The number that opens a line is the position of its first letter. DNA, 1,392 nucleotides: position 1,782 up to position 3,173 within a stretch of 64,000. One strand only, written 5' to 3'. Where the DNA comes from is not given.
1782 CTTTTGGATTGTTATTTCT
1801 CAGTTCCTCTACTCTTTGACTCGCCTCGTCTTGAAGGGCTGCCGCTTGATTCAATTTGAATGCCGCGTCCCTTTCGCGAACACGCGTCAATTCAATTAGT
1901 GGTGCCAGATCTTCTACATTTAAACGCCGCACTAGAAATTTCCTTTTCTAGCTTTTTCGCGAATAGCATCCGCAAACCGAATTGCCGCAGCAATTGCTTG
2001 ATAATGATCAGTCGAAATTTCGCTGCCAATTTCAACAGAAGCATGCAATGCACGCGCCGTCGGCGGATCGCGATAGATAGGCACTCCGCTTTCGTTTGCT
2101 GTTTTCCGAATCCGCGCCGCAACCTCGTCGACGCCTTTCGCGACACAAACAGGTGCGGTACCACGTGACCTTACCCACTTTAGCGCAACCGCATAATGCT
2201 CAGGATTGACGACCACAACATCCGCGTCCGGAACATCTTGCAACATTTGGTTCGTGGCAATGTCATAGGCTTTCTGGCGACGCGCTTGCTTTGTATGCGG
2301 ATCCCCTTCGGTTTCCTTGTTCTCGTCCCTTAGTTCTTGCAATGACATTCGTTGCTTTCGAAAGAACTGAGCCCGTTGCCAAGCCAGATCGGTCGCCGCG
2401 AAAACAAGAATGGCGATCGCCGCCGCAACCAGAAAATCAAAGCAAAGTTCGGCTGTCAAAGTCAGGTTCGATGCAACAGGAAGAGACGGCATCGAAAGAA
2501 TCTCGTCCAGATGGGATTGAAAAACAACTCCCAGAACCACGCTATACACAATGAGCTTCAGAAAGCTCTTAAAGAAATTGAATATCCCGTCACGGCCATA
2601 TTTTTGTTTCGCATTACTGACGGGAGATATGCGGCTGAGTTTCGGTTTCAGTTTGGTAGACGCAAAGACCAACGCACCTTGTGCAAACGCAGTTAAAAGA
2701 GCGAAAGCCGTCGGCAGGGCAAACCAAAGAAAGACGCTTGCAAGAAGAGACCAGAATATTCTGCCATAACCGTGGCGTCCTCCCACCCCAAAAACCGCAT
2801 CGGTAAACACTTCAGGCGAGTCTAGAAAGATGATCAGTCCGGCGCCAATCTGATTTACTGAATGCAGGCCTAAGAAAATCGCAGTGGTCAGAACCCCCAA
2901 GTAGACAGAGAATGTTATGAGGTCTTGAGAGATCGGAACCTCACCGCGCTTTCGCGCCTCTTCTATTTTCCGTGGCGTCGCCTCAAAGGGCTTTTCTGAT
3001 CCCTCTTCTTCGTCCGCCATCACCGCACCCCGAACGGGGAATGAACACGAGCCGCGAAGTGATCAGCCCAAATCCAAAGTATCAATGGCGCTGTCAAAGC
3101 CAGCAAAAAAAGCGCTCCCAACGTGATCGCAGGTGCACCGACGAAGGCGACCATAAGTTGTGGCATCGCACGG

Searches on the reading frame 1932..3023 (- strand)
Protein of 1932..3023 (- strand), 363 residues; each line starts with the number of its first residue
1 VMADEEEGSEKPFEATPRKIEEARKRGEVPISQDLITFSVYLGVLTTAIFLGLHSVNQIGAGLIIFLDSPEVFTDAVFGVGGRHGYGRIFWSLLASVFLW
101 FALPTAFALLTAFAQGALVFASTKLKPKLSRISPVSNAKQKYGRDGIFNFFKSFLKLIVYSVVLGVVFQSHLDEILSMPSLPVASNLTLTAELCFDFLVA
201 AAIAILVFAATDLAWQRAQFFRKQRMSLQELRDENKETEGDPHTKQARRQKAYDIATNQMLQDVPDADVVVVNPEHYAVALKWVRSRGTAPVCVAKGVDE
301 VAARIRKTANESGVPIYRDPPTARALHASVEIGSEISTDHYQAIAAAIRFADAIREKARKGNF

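Call 10: search_protein_families(library=pfam, proteins=[window:1932-3023:-], max_evalue=0.00001)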
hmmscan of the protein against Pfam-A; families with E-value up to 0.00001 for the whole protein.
window:1932-3023:- (363 aa): 1 family
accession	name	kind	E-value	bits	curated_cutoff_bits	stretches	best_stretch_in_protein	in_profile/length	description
PF01312.24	Bac_export_2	-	7.2e-103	344.8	24.4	1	10-350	2-334/335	FlhB HrpN YscU SpaS Family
